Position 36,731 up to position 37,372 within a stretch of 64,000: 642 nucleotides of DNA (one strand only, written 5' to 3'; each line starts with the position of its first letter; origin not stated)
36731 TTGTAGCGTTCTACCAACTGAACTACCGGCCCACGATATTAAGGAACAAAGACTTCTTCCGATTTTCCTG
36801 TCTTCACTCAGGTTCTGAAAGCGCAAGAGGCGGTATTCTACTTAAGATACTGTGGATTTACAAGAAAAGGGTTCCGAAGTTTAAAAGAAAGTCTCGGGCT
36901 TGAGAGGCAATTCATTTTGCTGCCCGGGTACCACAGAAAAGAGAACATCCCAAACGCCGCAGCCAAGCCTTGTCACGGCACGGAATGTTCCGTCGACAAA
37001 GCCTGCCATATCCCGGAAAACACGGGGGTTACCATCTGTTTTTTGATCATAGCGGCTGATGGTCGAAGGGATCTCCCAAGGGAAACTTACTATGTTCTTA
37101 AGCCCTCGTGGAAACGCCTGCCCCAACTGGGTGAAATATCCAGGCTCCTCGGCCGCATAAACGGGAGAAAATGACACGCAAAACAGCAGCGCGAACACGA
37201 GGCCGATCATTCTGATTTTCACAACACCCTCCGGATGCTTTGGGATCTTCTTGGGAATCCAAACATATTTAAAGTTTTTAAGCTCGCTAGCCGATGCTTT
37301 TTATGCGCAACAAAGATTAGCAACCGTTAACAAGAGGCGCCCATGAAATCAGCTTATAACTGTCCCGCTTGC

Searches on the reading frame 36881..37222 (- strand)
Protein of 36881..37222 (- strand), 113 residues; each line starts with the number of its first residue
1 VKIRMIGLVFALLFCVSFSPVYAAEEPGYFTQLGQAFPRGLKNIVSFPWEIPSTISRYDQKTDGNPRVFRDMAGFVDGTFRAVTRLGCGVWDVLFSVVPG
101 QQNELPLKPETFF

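Call 7: search_protein_families(library=pfam, proteins=[window:36881-37222:-])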
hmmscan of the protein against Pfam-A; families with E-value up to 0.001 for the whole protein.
window:36881-37222:- (113 aa): 0 families

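Call 9: search_protein_families(library=ncbifam, proteins=[window:36881-37222:-])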
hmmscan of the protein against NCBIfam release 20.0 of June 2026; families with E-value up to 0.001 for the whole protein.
window:36881-37222:- (113 aa): 1 family
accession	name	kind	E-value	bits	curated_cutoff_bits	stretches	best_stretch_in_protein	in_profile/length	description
TIGR04073.1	exo_TIGR04073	subfamily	3.3e-08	33.5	50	1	36-100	5-66/75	exosortase system-associated protein, TIGR04073 family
